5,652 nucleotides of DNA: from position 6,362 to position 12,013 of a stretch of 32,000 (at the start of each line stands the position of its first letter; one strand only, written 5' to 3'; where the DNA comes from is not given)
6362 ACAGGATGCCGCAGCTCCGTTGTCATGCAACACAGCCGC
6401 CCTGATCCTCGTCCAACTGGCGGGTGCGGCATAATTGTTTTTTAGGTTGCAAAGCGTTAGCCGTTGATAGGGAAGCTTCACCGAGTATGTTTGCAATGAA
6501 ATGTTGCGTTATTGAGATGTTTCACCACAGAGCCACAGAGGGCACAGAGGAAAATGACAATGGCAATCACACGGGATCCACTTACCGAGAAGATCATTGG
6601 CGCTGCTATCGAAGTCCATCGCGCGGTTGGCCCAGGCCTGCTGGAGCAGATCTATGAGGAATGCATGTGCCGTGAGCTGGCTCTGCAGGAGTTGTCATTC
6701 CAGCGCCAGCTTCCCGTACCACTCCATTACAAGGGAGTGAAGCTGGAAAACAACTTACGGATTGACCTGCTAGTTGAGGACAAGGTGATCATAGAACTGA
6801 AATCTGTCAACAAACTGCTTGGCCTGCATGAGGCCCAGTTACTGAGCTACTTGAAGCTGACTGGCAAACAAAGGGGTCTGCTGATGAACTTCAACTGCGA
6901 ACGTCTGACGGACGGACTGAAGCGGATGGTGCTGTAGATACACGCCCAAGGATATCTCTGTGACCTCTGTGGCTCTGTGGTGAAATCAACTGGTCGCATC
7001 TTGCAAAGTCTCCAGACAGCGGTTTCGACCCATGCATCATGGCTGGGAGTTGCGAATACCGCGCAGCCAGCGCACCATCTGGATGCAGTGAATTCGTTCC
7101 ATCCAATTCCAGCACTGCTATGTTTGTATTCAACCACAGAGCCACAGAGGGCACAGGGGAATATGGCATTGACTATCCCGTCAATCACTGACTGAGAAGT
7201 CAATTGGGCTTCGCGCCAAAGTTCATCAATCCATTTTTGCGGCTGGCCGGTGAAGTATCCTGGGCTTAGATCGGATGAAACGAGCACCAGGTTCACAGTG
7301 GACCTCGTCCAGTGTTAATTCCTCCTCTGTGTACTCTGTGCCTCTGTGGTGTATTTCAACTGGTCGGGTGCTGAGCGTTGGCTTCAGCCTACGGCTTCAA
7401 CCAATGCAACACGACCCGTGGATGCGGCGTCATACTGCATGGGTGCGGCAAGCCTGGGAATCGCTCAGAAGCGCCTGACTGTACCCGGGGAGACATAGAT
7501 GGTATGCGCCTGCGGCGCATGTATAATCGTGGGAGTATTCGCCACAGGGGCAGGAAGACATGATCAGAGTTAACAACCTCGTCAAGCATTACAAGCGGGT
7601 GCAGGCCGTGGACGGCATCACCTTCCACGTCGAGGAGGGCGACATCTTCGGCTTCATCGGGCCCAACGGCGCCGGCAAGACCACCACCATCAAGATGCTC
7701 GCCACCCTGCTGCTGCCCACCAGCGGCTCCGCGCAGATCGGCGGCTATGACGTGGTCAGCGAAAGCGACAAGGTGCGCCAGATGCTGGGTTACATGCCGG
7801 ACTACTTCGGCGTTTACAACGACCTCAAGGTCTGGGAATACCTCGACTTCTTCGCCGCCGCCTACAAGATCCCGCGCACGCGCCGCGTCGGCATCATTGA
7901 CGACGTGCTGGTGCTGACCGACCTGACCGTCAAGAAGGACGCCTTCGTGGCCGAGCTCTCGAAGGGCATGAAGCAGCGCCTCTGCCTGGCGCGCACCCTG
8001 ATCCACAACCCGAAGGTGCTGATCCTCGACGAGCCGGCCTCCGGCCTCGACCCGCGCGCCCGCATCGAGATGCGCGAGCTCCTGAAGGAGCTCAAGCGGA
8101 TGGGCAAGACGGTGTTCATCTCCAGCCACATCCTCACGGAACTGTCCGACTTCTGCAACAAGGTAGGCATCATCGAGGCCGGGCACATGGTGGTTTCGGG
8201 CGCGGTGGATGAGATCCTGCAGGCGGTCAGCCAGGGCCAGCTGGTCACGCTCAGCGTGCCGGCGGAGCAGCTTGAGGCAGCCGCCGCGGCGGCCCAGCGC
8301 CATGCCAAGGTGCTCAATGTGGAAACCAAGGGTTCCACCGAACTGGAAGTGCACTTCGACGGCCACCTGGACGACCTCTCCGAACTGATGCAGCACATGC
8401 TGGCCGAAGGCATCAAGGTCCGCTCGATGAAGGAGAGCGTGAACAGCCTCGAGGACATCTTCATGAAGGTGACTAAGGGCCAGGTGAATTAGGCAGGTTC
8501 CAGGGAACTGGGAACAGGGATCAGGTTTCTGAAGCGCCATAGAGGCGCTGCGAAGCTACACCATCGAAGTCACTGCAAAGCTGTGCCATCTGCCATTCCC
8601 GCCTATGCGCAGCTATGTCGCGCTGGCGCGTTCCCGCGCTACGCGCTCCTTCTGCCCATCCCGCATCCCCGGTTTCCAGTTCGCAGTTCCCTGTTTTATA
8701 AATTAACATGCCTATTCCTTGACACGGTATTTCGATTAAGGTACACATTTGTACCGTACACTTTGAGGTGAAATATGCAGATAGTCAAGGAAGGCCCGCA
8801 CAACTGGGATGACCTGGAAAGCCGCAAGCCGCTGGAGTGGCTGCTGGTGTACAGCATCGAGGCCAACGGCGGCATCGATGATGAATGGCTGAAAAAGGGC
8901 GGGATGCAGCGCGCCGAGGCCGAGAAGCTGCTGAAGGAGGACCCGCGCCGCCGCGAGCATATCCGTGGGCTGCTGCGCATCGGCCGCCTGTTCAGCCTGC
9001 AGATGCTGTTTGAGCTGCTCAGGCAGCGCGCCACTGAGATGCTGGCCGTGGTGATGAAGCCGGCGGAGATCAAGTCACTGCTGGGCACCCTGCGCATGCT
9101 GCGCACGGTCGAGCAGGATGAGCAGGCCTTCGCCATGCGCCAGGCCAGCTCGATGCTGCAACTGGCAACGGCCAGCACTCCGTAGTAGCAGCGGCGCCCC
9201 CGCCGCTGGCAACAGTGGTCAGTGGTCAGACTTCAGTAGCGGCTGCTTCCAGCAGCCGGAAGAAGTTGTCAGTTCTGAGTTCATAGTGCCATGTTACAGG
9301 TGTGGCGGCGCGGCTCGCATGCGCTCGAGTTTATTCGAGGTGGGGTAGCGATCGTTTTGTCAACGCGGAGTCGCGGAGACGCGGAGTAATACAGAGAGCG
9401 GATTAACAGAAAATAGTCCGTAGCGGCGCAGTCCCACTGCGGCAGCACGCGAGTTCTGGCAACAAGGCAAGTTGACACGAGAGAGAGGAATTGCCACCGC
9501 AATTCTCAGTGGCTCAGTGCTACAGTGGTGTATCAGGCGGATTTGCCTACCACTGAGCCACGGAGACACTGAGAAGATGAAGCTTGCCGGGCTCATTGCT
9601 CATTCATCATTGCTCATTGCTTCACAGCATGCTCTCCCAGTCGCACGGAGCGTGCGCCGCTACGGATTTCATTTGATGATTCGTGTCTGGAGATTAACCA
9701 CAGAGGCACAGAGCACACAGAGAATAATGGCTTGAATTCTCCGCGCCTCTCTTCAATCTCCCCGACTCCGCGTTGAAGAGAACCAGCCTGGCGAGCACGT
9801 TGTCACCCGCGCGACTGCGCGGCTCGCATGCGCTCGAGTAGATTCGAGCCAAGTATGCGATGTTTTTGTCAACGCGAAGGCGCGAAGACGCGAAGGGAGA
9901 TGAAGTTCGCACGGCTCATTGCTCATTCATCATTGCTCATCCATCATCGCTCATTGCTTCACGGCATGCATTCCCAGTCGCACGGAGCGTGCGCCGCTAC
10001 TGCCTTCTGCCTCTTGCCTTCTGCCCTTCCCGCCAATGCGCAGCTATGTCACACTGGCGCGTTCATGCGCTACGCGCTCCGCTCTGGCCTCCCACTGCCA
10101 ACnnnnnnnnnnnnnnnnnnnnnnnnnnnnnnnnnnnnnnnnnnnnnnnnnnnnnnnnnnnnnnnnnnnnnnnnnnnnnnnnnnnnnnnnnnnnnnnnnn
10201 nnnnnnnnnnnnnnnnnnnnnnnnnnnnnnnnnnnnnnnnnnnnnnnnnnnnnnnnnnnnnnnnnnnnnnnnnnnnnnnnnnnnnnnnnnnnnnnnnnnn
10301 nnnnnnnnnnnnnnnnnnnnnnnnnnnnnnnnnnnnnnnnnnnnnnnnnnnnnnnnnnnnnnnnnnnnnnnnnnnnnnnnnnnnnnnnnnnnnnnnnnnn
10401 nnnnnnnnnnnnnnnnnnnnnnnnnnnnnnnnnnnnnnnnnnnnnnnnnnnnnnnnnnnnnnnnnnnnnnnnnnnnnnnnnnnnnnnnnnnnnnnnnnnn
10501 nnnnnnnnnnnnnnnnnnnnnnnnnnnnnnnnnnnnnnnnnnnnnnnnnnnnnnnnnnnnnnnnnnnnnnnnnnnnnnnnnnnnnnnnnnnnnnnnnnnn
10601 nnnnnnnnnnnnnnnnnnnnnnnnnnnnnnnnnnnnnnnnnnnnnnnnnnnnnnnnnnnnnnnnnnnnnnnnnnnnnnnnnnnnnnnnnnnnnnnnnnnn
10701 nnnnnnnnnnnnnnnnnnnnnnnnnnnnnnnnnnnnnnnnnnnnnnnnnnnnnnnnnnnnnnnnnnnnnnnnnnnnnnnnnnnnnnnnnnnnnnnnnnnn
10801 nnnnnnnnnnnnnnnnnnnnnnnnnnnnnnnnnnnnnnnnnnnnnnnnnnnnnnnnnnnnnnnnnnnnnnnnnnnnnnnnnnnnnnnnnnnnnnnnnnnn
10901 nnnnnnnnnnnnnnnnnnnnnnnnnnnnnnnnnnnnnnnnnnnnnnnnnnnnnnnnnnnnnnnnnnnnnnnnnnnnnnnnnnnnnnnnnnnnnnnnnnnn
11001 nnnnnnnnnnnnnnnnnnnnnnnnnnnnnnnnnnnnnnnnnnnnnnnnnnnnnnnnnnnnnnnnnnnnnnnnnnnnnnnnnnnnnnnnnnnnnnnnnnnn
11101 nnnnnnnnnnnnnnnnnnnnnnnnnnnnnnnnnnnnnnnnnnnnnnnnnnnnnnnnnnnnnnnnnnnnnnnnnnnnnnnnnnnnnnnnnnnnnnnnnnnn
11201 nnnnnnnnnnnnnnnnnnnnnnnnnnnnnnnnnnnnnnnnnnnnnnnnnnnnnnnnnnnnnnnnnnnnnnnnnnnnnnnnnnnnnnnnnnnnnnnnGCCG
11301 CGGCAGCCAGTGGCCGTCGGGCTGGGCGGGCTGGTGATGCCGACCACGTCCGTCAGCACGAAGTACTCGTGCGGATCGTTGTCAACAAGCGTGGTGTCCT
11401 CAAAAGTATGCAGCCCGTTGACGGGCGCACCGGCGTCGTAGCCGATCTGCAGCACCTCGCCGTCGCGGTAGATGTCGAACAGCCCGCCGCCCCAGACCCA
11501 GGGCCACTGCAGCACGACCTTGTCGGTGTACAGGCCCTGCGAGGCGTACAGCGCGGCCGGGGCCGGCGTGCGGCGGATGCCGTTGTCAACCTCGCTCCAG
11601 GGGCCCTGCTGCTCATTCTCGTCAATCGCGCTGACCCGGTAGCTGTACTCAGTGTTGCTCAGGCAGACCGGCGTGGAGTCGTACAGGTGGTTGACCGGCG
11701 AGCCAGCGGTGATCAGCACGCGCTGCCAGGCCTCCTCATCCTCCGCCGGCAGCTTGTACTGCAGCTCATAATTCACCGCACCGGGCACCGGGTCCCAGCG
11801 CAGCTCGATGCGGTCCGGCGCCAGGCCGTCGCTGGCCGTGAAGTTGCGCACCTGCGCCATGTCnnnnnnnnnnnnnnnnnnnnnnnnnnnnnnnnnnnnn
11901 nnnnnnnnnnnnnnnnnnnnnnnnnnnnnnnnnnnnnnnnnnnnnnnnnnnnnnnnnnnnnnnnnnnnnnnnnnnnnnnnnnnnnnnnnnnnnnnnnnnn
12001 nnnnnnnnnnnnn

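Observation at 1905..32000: Shared ~130-aa N-terminal module joined to different C-terminal architectures (domain shuffling in 8 lipoproteins)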

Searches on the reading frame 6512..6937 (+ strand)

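Call 63: search_protein_families(library=pfam, proteins=[window:6512-6937:+], max_evalue=0.01)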
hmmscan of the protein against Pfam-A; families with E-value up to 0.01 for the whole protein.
window:6512-6937:+ (141 aa): 2 families
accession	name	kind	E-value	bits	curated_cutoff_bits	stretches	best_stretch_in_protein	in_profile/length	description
PF13366.12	PDDEXK_3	-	4.9e-42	143.4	22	1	24-139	3-117/117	PD-(D/E)XK nuclease superfamily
PF01930.23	Cas_Cas4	-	0.0072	16.9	22.7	1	59-118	38-93/160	Domain of unknown function DUF83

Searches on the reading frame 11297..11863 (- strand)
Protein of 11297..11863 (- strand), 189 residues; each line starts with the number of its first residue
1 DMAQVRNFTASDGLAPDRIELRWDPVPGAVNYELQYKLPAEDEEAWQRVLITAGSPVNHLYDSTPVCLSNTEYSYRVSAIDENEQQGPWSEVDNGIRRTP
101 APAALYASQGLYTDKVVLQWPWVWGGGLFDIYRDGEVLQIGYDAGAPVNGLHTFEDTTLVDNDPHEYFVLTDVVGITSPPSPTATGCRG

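Call 70: search_protein_families(library=pfam, proteins=[window:11297-11863:-], max_evalue=1)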
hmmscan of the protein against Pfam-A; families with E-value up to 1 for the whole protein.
seq(189 aa): 2 families
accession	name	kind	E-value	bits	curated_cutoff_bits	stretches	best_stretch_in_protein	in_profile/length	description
PF25788.1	Ig_Rha78A_N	-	0.0093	16.7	27.4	1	32-92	38-96/105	Rha78A-like, N-terminal immunoglobulin domain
PF00041.27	fn3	-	0.012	16.2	25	1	4-91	2-79/84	Fibronectin type III domain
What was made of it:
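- On Fibronectin type III domains (C family, aa ~210-385): The Pfam fn3 match is only E 0.012 (call 70), so membership rests on structure.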
